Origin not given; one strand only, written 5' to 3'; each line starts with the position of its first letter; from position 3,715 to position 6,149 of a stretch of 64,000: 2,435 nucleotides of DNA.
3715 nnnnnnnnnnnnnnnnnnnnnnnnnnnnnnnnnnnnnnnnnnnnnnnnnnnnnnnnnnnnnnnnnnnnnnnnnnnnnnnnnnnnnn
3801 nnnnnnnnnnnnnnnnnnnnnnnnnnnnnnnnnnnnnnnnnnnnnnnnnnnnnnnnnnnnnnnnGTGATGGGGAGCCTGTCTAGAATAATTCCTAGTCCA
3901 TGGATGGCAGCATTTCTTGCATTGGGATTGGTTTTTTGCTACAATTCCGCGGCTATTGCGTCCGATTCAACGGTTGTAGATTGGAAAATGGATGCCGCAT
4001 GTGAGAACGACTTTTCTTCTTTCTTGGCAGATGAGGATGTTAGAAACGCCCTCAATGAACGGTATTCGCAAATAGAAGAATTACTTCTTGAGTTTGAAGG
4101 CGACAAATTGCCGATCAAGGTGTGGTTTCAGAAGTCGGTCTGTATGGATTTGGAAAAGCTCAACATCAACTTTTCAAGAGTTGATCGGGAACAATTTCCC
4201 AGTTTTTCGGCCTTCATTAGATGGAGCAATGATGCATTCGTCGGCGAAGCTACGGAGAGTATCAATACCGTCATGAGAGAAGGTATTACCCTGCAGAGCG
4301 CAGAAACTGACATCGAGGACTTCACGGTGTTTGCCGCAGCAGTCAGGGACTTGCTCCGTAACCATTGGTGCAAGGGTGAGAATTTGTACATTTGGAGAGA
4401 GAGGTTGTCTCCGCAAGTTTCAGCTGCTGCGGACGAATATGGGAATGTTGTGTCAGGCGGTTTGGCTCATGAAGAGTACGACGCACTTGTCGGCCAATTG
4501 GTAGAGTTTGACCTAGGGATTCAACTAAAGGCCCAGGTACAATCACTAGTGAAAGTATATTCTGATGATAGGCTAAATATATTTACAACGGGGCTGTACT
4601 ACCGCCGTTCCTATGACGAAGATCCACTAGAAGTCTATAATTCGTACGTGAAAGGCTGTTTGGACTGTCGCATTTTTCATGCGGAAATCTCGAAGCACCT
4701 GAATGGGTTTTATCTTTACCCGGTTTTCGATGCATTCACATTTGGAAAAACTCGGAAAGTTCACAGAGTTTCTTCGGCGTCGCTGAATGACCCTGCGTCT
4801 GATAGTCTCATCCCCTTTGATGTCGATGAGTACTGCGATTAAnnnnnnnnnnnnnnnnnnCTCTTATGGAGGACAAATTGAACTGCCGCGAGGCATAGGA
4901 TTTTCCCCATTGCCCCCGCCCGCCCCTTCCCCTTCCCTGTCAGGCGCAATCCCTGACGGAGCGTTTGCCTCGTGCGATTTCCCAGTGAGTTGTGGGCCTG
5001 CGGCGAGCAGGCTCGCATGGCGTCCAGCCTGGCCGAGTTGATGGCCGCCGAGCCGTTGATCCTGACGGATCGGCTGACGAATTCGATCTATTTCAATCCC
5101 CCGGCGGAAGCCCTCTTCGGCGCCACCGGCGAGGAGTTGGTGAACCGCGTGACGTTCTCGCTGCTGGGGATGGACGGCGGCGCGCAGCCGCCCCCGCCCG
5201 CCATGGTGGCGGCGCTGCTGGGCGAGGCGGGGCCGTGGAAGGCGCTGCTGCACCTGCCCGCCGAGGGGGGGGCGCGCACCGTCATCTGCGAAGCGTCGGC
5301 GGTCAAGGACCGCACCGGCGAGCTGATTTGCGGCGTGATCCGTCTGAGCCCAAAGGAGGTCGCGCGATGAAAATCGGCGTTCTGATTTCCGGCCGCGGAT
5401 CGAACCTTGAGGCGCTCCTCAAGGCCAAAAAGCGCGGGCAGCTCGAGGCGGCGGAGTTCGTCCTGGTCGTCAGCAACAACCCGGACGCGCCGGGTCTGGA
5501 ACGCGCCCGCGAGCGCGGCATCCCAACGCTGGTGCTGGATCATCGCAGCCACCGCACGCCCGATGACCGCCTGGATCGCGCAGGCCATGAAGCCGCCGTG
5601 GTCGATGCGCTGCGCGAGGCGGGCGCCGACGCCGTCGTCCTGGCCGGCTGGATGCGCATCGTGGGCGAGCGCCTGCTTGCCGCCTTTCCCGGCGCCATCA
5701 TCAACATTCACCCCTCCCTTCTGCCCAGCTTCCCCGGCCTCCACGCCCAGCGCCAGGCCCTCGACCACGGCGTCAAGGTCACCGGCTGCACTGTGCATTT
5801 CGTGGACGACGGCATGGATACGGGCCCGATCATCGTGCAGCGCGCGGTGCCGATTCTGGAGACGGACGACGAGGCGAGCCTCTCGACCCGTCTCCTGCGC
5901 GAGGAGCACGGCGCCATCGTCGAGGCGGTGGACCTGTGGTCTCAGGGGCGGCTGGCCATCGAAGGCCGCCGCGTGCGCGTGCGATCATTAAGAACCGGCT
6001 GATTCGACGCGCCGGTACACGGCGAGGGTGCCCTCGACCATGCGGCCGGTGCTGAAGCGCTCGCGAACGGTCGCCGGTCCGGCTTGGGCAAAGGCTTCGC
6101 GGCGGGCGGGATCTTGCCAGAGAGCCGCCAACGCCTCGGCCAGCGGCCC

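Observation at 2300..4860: Low-GC island replacing the 3' end of a TPR-protein gene and carrying two coupled secreted ORFs of unknown function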

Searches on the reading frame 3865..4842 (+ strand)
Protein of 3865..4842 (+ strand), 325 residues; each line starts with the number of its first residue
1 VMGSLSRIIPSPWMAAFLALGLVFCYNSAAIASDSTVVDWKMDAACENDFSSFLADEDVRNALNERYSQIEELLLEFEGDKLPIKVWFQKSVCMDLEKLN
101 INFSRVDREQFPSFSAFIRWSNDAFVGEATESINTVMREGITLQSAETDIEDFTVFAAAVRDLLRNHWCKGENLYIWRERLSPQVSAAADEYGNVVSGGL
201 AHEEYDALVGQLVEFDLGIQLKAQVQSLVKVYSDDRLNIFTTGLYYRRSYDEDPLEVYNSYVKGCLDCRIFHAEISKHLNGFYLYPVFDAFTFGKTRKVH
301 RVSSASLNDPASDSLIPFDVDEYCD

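Call 4: search_protein_families(library=pfam, proteins=[window:3865-4842:+], max_evalue=1)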
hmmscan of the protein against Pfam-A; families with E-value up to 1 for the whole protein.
window:3865-4842:+ (325 aa): 1 family
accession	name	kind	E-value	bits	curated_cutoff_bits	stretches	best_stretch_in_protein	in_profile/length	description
PF11766.14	Candida_ALS_N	-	0.087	12.5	25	1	224-291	132-199/247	Agglutinin-like protein, N-terminal domain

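Call 6: find_encoding_contigs(protein=window:3868-4839:+, flank=10000, max_places=8)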
Protein window:3868-4839:+ (324 aa): 1 contig read that carries it; 1 place shown.
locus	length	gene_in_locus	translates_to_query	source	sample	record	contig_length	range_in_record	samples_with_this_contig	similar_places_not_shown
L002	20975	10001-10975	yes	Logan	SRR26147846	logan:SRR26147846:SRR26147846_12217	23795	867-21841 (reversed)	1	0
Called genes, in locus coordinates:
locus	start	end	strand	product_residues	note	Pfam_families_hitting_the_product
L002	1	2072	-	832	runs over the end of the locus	PF13229:Beta_helix (weak)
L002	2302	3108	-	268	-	-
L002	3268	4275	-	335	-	-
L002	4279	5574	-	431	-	-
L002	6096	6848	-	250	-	-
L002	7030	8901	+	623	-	PF13174:TPR_6 (faint), PF13428:TPR_14 (faint), PF13525:YfiO, PF14559:TPR_19 (faint)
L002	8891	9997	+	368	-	-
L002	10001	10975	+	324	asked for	-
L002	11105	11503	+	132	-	-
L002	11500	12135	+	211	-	PF00551:Formyl_trans_N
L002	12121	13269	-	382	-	PF13439:Glyco_transf_4, PF00534:Glycos_transf_1, PF13692:Glyco_trans_1_4, PF13524:Glyco_trans_1_2 (weak)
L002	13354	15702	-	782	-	PF03958:Secretin_N, PF00263:Secretin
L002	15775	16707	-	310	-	-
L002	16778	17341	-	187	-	PF03958:Secretin_N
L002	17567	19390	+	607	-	PF01839:FG-GAP (faint), PF13517:FG-GAP_3, PF07593:UnbV_ASPIC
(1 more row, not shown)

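Call 8: find_homologous_proteins(query=window:3868-4839:+, max_evalue=0.01)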
Query window:3868-4839:+ (324 aa): 1 proteins with E <= 0.01 among 2322 candidates.
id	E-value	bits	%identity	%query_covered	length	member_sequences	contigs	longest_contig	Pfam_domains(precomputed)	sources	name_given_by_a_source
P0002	4.2e-208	708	100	96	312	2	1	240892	-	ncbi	ncbi:MAG: hypothetical protein RLY93_12530 [Sumerlaeia bacterium]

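Call 25: search_protein_families(library=ncbifam, proteins=[window:3868-4839:+], max_evalue=1)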
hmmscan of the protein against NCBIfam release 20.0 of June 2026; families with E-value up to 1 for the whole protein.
window:3868-4839:+ (324 aa): 0 families

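Call 27: search_solved_structures(query=window:3868-4839:+, max_evalue=10)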
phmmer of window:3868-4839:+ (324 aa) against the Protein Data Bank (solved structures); distinct sequences matched with E-value up to 10: 2.
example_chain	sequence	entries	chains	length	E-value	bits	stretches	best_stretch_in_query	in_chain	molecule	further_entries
9rdc_A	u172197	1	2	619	0.035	16.4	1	64-126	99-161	RxLR effector protein PITG_16705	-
9ria_G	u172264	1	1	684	0.04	16.2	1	64-126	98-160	RxLR effector protein PITG_16705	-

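Call 30: predict_structure(protein=window:3868-4839:+)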
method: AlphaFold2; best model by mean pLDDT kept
length: 324 residues; sequences in the alignment: 1
mean_pLDDT: 31.4   pTM: 0.19
mean pLDDT of the five models: 31.4, 28.6, 27.0, 26.9, 26.3
residues with pLDDT >= 90: 0; 70-90: 0; 50-70: 0; < 50: 324
segments of 3 or more residues with pLDDT < 50: 1-324
pLDDT, mean of each block of 10 residues (from residue 1): 31 38 34 30 37 42 39 30 25 27 27 24 24 26 28 35 36 30 34 29 34 33 30 30 29 36 36 35 30 28 32 30 28
secondary structure, 60 per line:
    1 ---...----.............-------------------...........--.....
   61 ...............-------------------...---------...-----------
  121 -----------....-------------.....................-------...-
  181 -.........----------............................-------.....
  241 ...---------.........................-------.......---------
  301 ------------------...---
elements in order: H11-23 H43-53 H56-75 H132-135 H149-169 H182-190 H201-228 H236-243 H253-277 H285-291

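Call 32: find_related_loci(query=window:3868-4839:+, collection=viral_contigs, flank=5000)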
Query window:3868-4839:+ (324 aa) in viral_contigs; peptide patterns used: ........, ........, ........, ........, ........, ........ (x = any residue, [..] = any of these).
1 stretches matched a pattern, but none encodes a relative of the query by tblastn (E <= 1e-3).

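Call 48: search_protein_families(library=padloc, proteins=[window:3868-4839:+], max_evalue=1)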
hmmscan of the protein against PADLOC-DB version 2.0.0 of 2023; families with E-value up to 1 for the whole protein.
window:3868-4839:+ (324 aa): 0 families

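Call 49: search_protein_families(library=phrogs, proteins=[window:3868-4839:+], max_evalue=1)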
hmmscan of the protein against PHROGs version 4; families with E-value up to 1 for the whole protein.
window:3868-4839:+ (324 aa): 0 families

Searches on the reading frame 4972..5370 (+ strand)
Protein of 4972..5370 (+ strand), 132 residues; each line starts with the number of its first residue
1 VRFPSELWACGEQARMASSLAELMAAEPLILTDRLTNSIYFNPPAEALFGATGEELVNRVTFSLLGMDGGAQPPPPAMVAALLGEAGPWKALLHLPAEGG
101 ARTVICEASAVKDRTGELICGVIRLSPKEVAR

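Call 4: search_protein_families(library=pfam, proteins=[window:4972-5370:+], max_evalue=1)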
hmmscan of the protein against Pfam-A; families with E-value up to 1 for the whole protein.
window:4972-5370:+ (132 aa): 5 families
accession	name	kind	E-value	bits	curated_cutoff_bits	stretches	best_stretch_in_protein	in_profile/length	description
PF08448.16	PAS_4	-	0.0001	22.9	23.1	1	28-119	7-96/110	PAS fold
PF00989.32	PAS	-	0.0014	19.1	22.6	1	25-65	10-50/113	PAS fold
PF13426.13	PAS_9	-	0.039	14.7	27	1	30-118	5-91/103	PAS domain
PF13188.13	PAS_8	-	0.089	13.2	21.8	1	25-57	10-44/65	PAS domain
PF13524.12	Glyco_trans_1_2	-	0.21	11.9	25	1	20-62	67-110/144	Glycosyl transferase-like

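Call 25: search_protein_families(library=ncbifam, proteins=[window:4972-5367:+], max_evalue=1)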
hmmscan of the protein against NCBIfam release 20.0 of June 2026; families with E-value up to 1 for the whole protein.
window:4972-5367:+ (132 aa): 2 families
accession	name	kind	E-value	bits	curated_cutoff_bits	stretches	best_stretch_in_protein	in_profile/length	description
NF052573.1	HisKinEspAMyxo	equivalog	0.00017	19.8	1400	1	26-117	264-352/755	serine histidine kinase EspA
TIGR00229.1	sensory_box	domain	0.0031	17.6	22.9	1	26-63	15-52/126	PAS domain S-box protein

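Call 41: find_encoding_contigs(protein=window:4972-5367:+, flank=10000, max_places=10)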
Protein window:4972-5367:+ (132 aa): 1 contig read that carries it; 1 place shown.
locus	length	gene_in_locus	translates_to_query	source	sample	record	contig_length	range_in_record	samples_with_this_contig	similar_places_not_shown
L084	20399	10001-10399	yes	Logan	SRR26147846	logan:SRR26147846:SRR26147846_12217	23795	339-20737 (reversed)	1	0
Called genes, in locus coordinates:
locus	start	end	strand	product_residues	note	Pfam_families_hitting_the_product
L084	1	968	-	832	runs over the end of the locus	PF13229:Beta_helix (weak)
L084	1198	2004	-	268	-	-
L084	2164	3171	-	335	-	-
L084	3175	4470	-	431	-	-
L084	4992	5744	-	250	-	-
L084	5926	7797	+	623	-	PF13174:TPR_6 (faint), PF13428:TPR_14 (faint), PF13525:YfiO, PF14559:TPR_19 (faint)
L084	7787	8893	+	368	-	-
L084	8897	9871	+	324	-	-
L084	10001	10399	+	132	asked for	-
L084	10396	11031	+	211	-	PF00551:Formyl_trans_N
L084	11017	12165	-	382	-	PF13439:Glyco_transf_4, PF00534:Glycos_transf_1, PF13692:Glyco_trans_1_4, PF13524:Glyco_trans_1_2 (weak)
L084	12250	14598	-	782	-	PF03958:Secretin_N, PF00263:Secretin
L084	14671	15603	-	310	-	-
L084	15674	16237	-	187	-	PF03958:Secretin_N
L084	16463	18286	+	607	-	PF01839:FG-GAP (faint), PF13517:FG-GAP_3, PF07593:UnbV_ASPIC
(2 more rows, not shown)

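Call 42: find_related_loci(query=window:4972-5367:+, collection=metagenome_contigs, flank=10000)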
Query window:4972-5367:+ (132 aa) in metagenome_contigs; peptide patterns used: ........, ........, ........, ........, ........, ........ (x = any residue, [..] = any of these).
428 stretches matched a pattern, but none encodes a relative of the query by tblastn (E <= 1e-3).

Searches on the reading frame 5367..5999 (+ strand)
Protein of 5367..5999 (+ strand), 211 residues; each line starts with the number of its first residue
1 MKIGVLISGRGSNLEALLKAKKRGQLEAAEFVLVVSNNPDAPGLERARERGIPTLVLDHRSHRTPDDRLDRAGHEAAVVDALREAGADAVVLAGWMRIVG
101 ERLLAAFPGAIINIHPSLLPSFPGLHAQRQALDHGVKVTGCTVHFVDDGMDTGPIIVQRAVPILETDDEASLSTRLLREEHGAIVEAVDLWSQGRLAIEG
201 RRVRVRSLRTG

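Call 33: find_related_loci(query=window:5367-5999:+, collection=genome_contigs, flank=10000)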
Query window:5367-5999:+ (211 aa) in genome_contigs; peptide patterns used: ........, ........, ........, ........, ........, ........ (x = any residue, [..] = any of these).
599 stretches matched a pattern (row limit reached: there are more); 411 encode a relative of the query (tblastn E <= 1e-3); the best 80 are kept; 80 distinct loci.
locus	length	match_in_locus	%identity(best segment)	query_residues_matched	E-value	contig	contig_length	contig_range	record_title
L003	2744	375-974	50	1-207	9e-70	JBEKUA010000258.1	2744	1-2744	MAG: Smithella sp. isolate SPRUCE 570 SPRUCE_570_258, whole genome shotgun sequence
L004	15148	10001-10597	51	1-206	3e-68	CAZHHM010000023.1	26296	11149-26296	MAG TPA_asm: uncultured bacterium isolate SRP220891_co1_490 genome assembly, contig: NODE_3545_length_26296_cov_9.576617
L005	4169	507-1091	56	1-202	3e-67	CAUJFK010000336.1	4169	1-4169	MAG: Acidobacteriota bacterium isolate KLAP106 genome assembly, contig: KLAP106_289388, whole genome shotgun sequence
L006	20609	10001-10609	52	2-211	9e-67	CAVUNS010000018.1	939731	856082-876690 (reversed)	MAG: Candidatus Acidoferrales bacterium isolate MFD02579.bin.2.15 genome assembly, contig: contig_9828, whole genome sho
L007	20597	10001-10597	50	1-206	4e-66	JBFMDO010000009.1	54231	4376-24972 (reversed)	MAG: Nitrospirota bacterium isolate MAG221 MAG221_9, whole genome shotgun sequence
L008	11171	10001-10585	53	2-203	4e-66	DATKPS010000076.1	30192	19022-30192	MAG TPA_asm: Candidatus Sulfotelmatobacter sp. isolate SMAG_U14797 k141_3594924, whole genome shotgun sequence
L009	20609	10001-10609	52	1-206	2e-65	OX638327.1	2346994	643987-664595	MAG: uncultured Nitrospirales bacterium isolate 43449e9d-e2e7-4773-83f5-231d95b9b6b0 genome assembly, chromosome: 1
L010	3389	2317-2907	51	1-203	4e-65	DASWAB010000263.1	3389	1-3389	MAG TPA_asm: Nitrospirota bacterium isolate SMAG_U2643 k141_1304913, whole genome shotgun sequence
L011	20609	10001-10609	52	1-206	9e-65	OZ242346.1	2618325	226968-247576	MAG: Nitrospirales bacterium isolate 9c02dde2-7a43-4f12-96c5-beceef923469 genome assembly, chromosome: 1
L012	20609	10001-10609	50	1-206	1e-63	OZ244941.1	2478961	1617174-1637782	MAG: Nitrospirales bacterium isolate d54ef826-7012-47b5-b64d-02185f84ce6e genome assembly, chromosome: 1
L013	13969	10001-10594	54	1-205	9e-64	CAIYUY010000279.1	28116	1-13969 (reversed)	MAG: uncultured Desulfuromonadales bacterium isolate F14_bin-0369 genome assembly, contig: bin-0369:279/369, whole genom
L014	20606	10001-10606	51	1-205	2e-63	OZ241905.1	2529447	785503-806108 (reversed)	MAG: Nitrospirales bacterium isolate 4ba8bffd-60cb-465e-9873-b59a9ad782a3 genome assembly, chromosome: 1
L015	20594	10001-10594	51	2-206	2e-63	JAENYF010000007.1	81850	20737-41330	MAG: Desulfoscipio geothermicus isolate B5_bin.4 B5_bin4_NODE_132_length_81850_cov_10.320704, whole genome shotgun seque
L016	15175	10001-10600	50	1-208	3e-63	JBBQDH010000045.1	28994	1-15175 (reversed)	MAG: Bryobacterales bacterium isolate Co_metawrap_1185 Cmw_1185_k141_11320481_length_28994_cov_8.0000, whole genome shot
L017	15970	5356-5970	50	1-208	8e-63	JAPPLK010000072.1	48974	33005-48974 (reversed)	MAG: Nitrospira sp. isolate RHO3_bin_20 NODE_1550_length_48974_cov_313.214845, whole genome shotgun sequence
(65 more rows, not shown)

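Call 40: find_encoding_contigs(protein=window:5367-5999:+, flank=10000, max_places=10)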
Protein window:5367-5999:+ (211 aa): 1 contig read that carries it; 1 place shown.
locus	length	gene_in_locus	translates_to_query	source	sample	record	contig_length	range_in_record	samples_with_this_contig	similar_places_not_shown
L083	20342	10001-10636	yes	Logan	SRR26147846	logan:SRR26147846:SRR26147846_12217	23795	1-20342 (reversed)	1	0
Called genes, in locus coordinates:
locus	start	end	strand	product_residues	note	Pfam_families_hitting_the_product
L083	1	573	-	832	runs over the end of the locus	PF13229:Beta_helix (weak)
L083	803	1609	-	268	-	-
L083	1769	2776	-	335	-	-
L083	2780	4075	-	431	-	-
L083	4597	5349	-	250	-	-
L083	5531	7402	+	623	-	PF13174:TPR_6 (faint), PF13428:TPR_14 (faint), PF13525:YfiO, PF14559:TPR_19 (faint)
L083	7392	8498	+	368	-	-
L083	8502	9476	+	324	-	-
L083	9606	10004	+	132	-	-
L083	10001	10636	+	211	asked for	PF00551:Formyl_trans_N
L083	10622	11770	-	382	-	PF13439:Glyco_transf_4, PF00534:Glycos_transf_1, PF13692:Glyco_trans_1_4, PF13524:Glyco_trans_1_2 (weak)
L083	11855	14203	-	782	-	PF03958:Secretin_N, PF00263:Secretin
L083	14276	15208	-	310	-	-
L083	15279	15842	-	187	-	PF03958:Secretin_N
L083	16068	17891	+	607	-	PF01839:FG-GAP (faint), PF13517:FG-GAP_3, PF07593:UnbV_ASPIC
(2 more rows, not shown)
